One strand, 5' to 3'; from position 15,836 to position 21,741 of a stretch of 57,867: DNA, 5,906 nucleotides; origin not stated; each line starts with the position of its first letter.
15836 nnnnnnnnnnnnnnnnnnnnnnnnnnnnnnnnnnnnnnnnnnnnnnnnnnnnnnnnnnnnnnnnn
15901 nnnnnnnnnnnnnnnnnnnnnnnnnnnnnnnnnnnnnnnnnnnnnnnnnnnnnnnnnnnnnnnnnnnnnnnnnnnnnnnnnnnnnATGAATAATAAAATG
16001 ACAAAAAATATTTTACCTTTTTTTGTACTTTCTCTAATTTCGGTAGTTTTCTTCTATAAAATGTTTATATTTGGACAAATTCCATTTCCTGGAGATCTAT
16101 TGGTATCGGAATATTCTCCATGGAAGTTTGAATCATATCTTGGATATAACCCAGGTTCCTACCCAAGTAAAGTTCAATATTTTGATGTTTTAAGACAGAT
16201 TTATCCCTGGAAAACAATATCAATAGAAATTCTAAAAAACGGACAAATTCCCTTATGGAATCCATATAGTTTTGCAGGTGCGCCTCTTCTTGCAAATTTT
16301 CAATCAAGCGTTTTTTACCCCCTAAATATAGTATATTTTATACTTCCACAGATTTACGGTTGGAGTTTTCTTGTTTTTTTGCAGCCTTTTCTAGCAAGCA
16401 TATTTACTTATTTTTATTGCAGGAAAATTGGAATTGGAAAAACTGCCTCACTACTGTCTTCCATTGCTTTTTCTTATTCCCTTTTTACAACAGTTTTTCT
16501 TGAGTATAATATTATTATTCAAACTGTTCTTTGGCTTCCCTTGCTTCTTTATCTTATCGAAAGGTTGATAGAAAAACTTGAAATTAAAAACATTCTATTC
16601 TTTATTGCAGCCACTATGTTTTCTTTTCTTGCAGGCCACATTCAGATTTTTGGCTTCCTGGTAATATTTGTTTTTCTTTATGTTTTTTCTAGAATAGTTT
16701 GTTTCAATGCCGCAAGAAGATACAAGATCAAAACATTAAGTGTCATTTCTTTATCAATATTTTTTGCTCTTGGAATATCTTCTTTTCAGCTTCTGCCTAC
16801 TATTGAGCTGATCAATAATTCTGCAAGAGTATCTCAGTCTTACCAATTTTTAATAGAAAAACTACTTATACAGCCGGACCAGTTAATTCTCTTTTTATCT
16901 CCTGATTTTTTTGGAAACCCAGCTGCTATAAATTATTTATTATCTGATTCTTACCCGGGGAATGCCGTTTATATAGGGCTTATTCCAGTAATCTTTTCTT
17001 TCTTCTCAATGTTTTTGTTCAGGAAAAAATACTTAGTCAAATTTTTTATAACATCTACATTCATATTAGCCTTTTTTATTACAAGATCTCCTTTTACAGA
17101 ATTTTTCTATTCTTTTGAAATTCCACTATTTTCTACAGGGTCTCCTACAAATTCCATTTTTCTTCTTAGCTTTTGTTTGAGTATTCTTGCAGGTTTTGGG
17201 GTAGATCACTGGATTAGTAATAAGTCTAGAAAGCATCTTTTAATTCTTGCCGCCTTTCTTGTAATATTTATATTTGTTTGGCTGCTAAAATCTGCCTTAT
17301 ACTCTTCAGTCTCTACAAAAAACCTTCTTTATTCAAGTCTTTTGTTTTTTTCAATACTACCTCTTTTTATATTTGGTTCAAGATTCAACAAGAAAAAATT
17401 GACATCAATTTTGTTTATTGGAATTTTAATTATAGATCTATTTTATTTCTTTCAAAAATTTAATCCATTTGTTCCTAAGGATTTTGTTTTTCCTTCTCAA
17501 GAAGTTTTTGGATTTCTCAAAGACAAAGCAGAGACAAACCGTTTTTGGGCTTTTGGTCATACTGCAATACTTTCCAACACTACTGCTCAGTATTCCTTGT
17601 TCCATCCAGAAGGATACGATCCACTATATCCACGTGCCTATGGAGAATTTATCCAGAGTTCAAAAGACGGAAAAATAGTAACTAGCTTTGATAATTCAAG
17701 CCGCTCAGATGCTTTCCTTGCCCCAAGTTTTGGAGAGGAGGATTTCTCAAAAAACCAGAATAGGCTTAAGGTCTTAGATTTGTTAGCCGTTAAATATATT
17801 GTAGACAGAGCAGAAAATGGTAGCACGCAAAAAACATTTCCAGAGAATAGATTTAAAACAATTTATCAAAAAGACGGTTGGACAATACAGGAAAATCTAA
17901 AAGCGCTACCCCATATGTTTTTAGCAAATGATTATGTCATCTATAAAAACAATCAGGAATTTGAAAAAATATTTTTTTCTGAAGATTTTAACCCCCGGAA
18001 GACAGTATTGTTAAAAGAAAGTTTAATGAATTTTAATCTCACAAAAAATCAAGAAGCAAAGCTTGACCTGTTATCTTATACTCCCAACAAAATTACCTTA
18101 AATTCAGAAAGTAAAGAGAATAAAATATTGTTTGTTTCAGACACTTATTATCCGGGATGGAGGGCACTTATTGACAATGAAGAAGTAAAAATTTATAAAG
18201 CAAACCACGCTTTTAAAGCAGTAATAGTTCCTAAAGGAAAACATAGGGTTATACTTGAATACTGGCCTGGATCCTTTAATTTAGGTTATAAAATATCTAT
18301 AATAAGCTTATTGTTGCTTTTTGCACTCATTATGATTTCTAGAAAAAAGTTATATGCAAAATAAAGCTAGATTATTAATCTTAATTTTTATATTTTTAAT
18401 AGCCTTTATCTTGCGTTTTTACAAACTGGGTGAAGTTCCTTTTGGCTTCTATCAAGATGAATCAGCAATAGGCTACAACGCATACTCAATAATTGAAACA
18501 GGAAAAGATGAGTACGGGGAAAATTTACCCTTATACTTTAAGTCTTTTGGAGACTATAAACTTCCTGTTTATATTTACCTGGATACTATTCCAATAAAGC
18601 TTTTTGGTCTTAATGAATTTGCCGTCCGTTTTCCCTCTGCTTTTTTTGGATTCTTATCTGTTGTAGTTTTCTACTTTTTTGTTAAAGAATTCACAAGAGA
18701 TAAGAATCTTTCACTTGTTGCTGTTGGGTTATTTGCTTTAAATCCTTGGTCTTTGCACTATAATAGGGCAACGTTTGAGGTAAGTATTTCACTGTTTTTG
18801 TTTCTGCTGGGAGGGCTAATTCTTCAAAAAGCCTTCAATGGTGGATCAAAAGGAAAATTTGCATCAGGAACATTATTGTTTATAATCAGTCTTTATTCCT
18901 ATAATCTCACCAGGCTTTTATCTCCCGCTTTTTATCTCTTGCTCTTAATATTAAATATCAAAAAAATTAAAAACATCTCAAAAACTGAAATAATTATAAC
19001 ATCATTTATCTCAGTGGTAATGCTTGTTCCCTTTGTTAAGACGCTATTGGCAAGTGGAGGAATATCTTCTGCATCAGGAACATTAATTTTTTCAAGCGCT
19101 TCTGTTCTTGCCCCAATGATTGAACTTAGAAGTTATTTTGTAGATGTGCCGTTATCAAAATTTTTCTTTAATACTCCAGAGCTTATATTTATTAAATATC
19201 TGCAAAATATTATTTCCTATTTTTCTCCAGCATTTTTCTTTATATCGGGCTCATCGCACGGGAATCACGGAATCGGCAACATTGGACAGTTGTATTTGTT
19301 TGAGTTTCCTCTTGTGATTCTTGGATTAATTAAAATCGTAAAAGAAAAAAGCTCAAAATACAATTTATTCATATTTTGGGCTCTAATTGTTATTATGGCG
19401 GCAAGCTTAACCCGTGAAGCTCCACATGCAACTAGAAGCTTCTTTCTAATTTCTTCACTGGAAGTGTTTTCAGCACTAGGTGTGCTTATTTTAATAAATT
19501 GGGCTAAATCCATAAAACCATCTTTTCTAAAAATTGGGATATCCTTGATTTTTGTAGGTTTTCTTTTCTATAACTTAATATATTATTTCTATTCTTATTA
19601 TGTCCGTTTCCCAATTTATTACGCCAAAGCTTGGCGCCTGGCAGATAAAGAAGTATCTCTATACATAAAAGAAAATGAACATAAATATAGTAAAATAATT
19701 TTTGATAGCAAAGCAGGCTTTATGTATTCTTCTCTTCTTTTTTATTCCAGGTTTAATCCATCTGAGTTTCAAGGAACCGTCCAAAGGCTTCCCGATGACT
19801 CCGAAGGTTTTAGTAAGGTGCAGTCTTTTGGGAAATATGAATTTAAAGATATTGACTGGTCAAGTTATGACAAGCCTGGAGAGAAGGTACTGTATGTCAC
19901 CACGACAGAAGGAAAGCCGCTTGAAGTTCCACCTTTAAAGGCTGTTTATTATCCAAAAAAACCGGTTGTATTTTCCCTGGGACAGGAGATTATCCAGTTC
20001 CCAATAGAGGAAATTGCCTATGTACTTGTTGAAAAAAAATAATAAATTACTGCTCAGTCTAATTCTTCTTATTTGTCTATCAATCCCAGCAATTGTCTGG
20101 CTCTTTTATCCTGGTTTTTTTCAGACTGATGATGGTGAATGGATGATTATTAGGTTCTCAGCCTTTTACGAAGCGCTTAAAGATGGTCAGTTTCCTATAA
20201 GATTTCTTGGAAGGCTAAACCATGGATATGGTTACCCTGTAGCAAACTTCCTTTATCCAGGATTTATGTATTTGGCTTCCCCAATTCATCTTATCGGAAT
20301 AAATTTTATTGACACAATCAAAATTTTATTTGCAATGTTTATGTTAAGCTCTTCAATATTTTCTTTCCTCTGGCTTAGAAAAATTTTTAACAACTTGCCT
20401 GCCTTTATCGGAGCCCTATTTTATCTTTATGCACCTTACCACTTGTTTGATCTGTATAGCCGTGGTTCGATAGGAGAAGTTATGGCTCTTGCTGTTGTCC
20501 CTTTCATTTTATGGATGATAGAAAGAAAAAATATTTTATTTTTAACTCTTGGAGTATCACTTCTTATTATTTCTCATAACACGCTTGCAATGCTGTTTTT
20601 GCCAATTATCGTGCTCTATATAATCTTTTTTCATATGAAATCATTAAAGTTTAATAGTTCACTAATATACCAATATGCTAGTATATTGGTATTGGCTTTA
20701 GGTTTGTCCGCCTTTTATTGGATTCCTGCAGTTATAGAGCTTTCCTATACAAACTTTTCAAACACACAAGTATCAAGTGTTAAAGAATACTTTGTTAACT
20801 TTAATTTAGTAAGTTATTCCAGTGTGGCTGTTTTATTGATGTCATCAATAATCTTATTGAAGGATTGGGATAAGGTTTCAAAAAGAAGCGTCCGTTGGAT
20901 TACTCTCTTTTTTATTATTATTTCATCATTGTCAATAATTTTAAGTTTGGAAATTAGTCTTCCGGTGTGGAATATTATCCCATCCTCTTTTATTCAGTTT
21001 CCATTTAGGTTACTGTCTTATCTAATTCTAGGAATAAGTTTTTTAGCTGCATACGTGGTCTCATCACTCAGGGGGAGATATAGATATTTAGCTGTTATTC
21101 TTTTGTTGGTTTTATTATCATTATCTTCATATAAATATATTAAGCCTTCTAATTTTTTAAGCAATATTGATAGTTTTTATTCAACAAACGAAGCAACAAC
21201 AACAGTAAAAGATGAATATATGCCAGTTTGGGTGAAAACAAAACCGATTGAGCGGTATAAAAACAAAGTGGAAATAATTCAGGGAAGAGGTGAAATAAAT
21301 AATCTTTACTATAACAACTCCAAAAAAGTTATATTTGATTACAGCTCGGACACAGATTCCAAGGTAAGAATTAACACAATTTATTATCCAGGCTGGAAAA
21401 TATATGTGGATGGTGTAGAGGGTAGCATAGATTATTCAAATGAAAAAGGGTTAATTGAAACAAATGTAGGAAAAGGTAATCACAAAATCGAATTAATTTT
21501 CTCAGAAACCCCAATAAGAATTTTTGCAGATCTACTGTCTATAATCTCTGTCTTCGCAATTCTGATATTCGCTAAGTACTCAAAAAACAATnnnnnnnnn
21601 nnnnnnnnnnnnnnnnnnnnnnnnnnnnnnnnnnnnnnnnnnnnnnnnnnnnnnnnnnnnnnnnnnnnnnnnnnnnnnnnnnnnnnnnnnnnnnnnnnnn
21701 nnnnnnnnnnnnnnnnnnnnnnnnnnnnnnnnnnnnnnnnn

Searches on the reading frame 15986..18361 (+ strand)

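Call 27: search_protein_families(library=pfam, proteins=[window:15986-18361:+], max_evalue=0.001)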
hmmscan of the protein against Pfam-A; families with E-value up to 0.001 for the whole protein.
window:15986-18361:+ (792 aa): 1 family
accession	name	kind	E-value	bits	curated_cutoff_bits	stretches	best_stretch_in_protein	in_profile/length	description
PF09586.16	YfhO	-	1.2e-34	120.2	28.5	2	681-771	744-835/835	Bacterial membrane protein YfhO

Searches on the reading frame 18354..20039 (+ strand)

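Call 27: search_protein_families(library=pfam, proteins=[window:18354-20039:+], max_evalue=0.001)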
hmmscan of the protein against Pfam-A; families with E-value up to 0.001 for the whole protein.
window:18354-20039:+ (562 aa): 2 families
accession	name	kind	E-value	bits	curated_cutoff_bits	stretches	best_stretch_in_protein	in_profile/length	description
PF02366.24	PMT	-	2.5e-07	31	22.7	1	12-178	2-174/245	Dolichyl-phosphate-mannose-protein mannosyltransferase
PF13231.12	PMT_2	-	1.5e-06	29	26.1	1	71-227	4-157/160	Dolichyl-phosphate-mannose-protein mannosyltransferase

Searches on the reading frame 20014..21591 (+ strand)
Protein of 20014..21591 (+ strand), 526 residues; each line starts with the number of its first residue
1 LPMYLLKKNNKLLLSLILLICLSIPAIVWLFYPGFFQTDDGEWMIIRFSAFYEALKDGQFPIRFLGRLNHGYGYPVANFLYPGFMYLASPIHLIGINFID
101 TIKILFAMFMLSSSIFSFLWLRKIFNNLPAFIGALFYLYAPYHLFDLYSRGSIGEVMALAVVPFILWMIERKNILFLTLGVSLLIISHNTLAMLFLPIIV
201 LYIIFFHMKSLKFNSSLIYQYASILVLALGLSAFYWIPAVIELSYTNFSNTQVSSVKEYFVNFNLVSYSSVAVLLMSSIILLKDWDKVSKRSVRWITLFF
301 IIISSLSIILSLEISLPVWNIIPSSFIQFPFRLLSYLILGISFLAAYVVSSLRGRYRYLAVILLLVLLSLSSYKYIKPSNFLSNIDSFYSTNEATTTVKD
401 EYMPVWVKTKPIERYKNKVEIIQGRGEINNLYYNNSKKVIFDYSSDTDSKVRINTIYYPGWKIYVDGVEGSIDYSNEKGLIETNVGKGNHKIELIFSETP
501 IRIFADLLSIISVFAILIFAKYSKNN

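Call 28: search_protein_families(library=pfam, proteins=[window:20014-21591:+], max_evalue=0.001)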
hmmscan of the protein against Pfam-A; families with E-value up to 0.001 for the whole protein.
window:20014-21591:+ (526 aa): 2 families
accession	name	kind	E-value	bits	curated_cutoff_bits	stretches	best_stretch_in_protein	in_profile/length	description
PF10131.15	PTPS_related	-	2.2e-07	30.2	26.4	1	87-380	11-311/621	6-pyruvoyl-tetrahydropterin synthase related domain; membrane protein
PF09586.16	YfhO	-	0.00024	20.1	28.5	1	413-497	742-824/835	Bacterial membrane protein YfhO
